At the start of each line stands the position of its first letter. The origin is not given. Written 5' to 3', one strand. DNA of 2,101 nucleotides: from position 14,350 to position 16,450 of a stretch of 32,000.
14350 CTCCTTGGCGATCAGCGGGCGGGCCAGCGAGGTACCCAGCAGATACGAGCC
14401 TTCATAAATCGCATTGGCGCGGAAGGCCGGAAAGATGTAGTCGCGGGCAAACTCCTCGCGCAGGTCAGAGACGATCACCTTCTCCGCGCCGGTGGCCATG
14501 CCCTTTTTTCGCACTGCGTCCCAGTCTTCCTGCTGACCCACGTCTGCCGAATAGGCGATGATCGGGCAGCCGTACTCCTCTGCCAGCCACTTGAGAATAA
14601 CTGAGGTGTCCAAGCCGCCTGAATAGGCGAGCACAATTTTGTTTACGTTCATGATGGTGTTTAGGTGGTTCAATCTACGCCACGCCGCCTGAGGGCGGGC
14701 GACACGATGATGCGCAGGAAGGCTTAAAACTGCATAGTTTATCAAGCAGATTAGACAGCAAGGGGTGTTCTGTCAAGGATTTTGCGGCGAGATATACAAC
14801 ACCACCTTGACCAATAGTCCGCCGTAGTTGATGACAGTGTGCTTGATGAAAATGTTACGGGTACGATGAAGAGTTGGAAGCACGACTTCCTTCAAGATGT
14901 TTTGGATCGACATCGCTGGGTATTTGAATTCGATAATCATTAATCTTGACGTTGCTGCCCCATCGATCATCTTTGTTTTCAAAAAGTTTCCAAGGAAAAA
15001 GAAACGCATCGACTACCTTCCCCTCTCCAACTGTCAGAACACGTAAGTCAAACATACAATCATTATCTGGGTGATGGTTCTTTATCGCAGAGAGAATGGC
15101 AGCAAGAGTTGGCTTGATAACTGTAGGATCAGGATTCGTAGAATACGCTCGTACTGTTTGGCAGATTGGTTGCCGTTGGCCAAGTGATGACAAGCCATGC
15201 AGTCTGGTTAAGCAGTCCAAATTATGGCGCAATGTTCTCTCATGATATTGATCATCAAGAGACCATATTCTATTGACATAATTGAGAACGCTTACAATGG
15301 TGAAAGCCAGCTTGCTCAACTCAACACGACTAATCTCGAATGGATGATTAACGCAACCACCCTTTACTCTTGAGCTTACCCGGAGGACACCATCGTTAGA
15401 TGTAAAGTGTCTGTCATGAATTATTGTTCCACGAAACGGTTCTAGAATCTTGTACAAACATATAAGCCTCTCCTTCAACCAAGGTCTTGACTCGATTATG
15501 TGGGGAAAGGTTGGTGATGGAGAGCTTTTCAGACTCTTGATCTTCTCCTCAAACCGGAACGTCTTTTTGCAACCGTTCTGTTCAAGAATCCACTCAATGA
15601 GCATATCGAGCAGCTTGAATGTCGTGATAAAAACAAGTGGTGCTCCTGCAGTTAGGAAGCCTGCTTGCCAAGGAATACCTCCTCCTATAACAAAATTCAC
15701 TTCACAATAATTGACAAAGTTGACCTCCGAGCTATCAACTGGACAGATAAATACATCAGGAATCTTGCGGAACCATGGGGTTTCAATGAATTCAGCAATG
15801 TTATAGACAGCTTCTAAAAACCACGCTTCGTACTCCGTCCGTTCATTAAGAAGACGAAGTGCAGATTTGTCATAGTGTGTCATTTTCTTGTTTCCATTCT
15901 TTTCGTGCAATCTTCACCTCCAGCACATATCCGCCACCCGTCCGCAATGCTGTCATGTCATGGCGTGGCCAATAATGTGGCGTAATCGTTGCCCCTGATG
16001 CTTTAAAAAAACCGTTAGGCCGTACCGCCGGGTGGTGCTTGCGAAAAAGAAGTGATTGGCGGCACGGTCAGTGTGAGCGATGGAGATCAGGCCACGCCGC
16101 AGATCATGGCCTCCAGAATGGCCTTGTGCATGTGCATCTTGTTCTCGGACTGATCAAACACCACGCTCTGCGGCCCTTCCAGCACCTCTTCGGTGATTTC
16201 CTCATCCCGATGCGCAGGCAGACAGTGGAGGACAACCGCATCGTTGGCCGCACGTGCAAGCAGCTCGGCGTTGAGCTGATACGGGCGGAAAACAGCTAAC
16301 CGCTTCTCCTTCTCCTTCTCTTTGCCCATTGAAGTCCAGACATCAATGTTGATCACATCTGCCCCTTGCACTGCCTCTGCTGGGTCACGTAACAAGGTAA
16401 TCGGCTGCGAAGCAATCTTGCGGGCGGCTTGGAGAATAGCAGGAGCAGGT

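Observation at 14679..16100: AT-rich 351-aa orphan gene wedged between argF and argG, bracketed by a 10-bp direct repeat and carrying an outward-facing promoter-like site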

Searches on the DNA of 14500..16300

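Call 97: search_rna_families(source=window, start=14500, end=16300, threshold=evalue, max_evalue=1)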
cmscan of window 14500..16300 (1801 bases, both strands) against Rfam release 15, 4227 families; matches with E-value up to 1: 0.
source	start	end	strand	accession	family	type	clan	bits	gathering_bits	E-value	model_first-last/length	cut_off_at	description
